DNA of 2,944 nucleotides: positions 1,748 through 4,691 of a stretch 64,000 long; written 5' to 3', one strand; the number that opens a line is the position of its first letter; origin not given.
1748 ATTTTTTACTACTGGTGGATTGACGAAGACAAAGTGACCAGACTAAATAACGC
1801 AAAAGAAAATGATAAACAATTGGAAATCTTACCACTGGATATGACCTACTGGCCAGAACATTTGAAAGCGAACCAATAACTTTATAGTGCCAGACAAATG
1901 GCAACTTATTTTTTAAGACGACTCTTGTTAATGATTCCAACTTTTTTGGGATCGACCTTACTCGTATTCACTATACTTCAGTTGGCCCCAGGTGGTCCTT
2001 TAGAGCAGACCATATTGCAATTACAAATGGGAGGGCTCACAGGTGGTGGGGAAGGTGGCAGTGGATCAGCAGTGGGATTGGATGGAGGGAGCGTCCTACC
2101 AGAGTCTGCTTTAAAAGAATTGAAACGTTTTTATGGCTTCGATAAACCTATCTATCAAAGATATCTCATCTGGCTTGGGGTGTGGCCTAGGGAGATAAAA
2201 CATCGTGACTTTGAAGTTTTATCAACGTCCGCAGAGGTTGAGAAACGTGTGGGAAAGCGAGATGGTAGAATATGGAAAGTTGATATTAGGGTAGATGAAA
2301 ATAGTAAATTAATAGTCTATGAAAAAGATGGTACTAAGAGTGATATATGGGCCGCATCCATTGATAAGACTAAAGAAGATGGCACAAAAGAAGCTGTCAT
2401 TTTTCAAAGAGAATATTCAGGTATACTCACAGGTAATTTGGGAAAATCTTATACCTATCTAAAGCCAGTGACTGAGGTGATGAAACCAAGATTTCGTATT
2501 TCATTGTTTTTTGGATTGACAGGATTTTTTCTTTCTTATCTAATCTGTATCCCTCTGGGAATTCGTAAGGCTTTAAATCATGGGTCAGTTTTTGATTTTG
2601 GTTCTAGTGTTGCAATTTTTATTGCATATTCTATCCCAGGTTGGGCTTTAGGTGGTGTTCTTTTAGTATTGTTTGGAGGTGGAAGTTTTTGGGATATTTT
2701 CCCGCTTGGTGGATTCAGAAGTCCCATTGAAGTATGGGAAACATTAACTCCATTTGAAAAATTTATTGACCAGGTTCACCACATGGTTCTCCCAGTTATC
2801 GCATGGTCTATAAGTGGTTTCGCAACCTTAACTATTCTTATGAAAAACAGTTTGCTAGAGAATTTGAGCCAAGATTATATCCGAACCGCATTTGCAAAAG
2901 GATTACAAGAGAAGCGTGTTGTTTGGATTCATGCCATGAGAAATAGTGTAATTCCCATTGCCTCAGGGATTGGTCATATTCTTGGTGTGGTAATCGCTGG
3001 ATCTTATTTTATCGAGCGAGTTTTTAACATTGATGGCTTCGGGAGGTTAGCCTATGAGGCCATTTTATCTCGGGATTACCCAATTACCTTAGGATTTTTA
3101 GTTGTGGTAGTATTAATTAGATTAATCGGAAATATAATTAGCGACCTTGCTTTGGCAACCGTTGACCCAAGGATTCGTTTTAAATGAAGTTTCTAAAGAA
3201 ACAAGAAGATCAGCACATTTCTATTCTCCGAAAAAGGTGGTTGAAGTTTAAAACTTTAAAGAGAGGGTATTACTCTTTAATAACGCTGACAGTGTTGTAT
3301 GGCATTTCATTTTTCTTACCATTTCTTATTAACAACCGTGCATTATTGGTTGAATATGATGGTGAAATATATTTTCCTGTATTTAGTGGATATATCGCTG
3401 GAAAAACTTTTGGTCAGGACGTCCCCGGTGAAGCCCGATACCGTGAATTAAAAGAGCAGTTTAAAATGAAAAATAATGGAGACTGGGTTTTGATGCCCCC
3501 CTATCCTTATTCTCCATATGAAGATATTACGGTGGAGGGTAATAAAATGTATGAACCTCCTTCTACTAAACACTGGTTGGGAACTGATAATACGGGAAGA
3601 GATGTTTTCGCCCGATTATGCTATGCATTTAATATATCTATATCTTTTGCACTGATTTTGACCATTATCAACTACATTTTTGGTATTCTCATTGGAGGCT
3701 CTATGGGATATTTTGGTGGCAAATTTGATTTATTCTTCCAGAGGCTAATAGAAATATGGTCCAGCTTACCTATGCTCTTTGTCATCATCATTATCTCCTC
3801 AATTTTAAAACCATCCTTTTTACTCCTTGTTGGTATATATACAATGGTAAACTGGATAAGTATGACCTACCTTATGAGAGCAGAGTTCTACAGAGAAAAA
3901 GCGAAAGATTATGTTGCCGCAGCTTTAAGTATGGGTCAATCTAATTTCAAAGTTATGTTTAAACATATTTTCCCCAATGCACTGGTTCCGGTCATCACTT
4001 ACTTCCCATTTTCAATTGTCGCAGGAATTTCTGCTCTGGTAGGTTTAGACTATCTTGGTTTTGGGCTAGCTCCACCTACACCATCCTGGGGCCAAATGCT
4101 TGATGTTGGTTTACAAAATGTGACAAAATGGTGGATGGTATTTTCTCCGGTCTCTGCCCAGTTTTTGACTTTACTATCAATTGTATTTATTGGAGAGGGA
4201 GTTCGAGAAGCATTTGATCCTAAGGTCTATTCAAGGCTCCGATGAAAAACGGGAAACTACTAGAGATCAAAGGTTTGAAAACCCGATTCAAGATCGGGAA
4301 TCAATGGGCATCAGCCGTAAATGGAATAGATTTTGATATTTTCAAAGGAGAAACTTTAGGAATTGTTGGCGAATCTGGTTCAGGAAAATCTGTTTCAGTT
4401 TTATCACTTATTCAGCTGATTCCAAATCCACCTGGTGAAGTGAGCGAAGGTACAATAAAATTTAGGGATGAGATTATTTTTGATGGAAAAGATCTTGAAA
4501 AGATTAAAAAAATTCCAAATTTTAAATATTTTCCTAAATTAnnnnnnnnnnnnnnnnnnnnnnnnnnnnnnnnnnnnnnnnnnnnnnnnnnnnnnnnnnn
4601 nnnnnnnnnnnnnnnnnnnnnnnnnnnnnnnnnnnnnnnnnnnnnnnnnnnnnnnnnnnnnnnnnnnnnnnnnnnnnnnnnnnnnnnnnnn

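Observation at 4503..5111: ABC ATPase carries two hydrophobic helical-hairpin insertions inside its nucleotide-binding domain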

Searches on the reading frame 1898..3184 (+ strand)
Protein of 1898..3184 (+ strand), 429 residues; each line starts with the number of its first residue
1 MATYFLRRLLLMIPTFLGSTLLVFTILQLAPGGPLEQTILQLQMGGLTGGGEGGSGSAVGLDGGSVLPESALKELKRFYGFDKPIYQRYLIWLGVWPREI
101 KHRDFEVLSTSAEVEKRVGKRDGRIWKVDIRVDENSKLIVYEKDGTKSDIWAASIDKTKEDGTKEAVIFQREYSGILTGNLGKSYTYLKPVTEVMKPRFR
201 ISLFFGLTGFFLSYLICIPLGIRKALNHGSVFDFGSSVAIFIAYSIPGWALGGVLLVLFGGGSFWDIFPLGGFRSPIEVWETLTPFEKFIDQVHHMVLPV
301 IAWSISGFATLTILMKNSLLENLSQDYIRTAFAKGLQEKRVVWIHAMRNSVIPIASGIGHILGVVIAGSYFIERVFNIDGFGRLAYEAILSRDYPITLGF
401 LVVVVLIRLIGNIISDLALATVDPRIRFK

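Call 3: search_protein_families(library=pfam, proteins=[window:1898-3184:+], max_evalue=0.01)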
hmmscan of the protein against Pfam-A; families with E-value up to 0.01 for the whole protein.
window:1898-3184:+ (429 aa): 1 family
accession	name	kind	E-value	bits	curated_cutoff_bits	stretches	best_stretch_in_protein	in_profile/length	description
PF00528.27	BPD_transp_1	-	1.2e-29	103.8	26.4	1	218-427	2-183/184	Binding-protein-dependent transport system inner membrane component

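Call 19: search_protein_families(library=ncbifam, proteins=[window:1898-3184:+], max_evalue=0.00001)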
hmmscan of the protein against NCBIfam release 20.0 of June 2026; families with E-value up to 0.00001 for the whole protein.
window:1898-3184:+ (429 aa): 12 families
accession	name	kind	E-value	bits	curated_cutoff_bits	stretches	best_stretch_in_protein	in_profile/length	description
NF011712.0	PRK15133.1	subfamily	3.7e-77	259.7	445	2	181-428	115-361/364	microcin C ABC transporter permease YejB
NF045472.1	Opp4B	equivalog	3.5e-57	194.1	450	1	167-427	62-319/319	oligopeptide ABC transporter permease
NF045470.1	Opp2B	equivalog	2.2e-52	178.2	350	1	174-427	66-300/300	nickel ABC transporter permease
TIGR02789.1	nickel_nikB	equivalog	1.2e-45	156.3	447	1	177-427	76-307/314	nickel ABC transporter permease subunit NikB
NF008161.0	PRK10914.1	equivalog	2e-45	155.4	590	1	173-429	70-338/339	dipeptide ABC transporter permease DppB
NF045469.1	Opp1B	equivalog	6e-44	150.8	380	1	175-427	75-307/307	nickel/cobalt ABC transporter permease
NF007677.0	PRK10352.1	equivalog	1.5e-40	139.3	433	1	292-428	172-308/314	nickel ABC transporter permease subunit NikB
NF045471.1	Opp3B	equivalog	2e-38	132.5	480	1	172-428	66-304/308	oligopeptide ABC transporter permease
NF043081.1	MMSYN1_0165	equivalog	2.4e-35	122.3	350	1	173-428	150-386/388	oligopeptide ABC transporter permease OppB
NF007008.0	PRK09471.1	equivalog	2.2e-34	119.3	388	1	175-428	69-306/306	oligopeptide ABC transporter permease OppB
NF011661.0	PRK15081.1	equivalog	8.2e-33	114.2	463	1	169-429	65-306/306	glutathione ABC transporter permease GsiC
NF011690.0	PRK15110.1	equivalog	2.6e-22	79.7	432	1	172-424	47-311/321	putrescine export ABC transporter permease SapB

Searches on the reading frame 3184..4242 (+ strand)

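Call 3: search_protein_families(library=pfam, proteins=[window:3184-4242:+], max_evalue=0.01)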
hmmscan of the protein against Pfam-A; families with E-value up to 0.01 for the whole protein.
window:3184-4242:+ (353 aa): 1 family
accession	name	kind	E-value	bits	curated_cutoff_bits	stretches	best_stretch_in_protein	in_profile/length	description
PF00528.27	BPD_transp_1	-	8.9e-30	104.2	26.4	1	167-348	1-182/184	Binding-protein-dependent transport system inner membrane component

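Call 19: search_protein_families(library=ncbifam, proteins=[window:3184-4242:+], max_evalue=0.00001)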
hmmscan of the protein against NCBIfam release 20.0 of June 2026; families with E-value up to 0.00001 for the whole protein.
window:3184-4242:+ (353 aa): 19 families
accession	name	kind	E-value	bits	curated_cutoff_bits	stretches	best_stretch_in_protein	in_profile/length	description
NF011596.0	PRK15021.1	subfamily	2.1e-82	276.9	439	1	16-347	9-338/341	microcin C ABC transporter permease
NF045476.1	Opp4C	equivalog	1.3e-64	218.2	350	1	111-347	38-278/278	oligopeptide ABC transporter permease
NF045474.1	Opp2C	equivalog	5.4e-54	183.3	300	1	115-345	5-236/236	nickel transporter permease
NF045475.1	Opp3C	equivalog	6.2e-49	166.9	450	1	13-348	22-327/328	oligopeptide ABC transporter permease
NF008160.0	PRK10913.1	equivalog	1.3e-44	152.8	483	1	104-348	53-298/300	dipeptide ABC transporter permease DppC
TIGR02790.1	nickel_nikC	equivalog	2e-43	148.9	358.45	1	111-345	23-258/258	nickel ABC transporter permease subunit NikC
NF045473.1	Opp1C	equivalog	4.1e-42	144.4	350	1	110-347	28-266/267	nickel/cobalt ABC transporter permease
NF007376.0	PRK09881.1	equivalog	2.3e-39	135.1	434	1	117-349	61-294/298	D,D-dipeptide ABC transporter permease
NF011662.0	PRK15082.1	equivalog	4.6e-39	134.6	484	1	118-349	69-301/303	glutathione ABC transporter permease GsiD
NF011935.0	PRK15406.1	equivalog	1.2e-38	133.6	433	1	126-347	76-300/302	oligopeptide ABC transporter permease OppC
NF007738.0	PRK10417.1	equivalog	6.6e-37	127.5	335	1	109-349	31-272/277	nickel ABC transporter permease subunit NikC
NF043080.1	MMSYN1_0166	equivalog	3.5e-36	124.7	370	1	118-348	71-305/307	oligopeptide ABC transporter permease OppC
NF047573.1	opine_perm_CntC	exception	2.5e-32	112.3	440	1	110-348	32-271/271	staphylopine uptake ABC transporter permease subunit CntC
NF011691.0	PRK15111.1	equivalog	1.4e-22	80.7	379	1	130-346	76-293/296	putrescine export ABC transporter permease SapC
NF045472.1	Opp4B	equivalog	2.3e-08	33.7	450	1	218-283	194-259/319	oligopeptide ABC transporter permease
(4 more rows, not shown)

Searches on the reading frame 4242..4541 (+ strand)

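Call 29: search_protein_families(library=ncbifam, proteins=[window:4242-4541:+], max_evalue=0.01)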
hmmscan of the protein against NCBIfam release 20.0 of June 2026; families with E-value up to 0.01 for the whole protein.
window:4242-4541:+ (100 aa): 106 families (the best 25 are shown)
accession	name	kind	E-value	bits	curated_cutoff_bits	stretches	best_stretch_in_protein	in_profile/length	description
NF011713.0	PRK15134.1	equivalog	1.1e-16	60.5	834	1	5-84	4-83/529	microcin C ABC transporter ATP-binding protein YejF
NF043079.1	MMSYN1_0167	equivalog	1.9e-14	53.3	740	1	6-78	1-72/561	oligopeptide ABC transporter ATP-binding protein OppD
NF007010.1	PRK09473.1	subfamily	2e-13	49.8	575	1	6-88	1-83/318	oligopeptide ABC transporter ATP-binding protein OppD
NF043078.1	MMSYN1_0168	equivalog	2.8e-13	49.4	800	1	5-80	3-73/649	oligopeptide ABC transporter ATP-binding protein OppF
NF007613.0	PRK10261.1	equivalog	1.5e-12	46.7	1077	1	3-74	9-80/623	glutathione ABC transporter ATP-binding protein GsiA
NF008246.0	PRK11022.1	equivalog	1.7e-12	47.1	541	1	6-89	3-79/326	dipeptide ABC transporter ATP-binding protein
NF011659.0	PRK15079.1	equivalog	9.3e-11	41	540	1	6-68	11-82/334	murein tripeptide/oligopeptide ABC transporter ATP binding protein OppF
NF047576.1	opine_ATP_CntF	equivalog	2.6e-10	40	385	1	6-80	2-72/264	staphylopine uptake ABC transporter ATP-binding protein CntF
NF047578.1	opine_ATP_CntD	equivalog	6.9e-10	38.6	380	1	7-80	3-72/266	staphylopine uptake ABC transporter ATP-binding protein CntD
TIGR02770.1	nickel_nikD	equivalog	6.3e-09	35.6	318.7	1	26-86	2-55/230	nickel import ATP-binding protein NikD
TIGR02211.1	LolD_lipo_ex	equivalog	1.1e-08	34.9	307.75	1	6-72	1-62/221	lipoprotein-releasing ABC transporter ATP-binding protein LolD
TIGR02315.1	ABC_phnC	equivalog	8.1e-08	32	266.1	1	6-89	1-78/243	phosphonate ABC transporter ATP-binding protein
NF011674.0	PRK15093.1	equivalog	1.3e-07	31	627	1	6-53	3-50/330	putrescine export ABC transporter ATP-binding protein SapD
TIGR02203.1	MsbA_lipidA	equivalog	3.2e-07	29.2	602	1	7-88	332-400/572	lipid A export permease/ATP-binding protein MsbA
NF008453.0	PRK11308.1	subfamily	3.3e-07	29.8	408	1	19-64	31-75/334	dipeptide ABC transporter ATP-binding protein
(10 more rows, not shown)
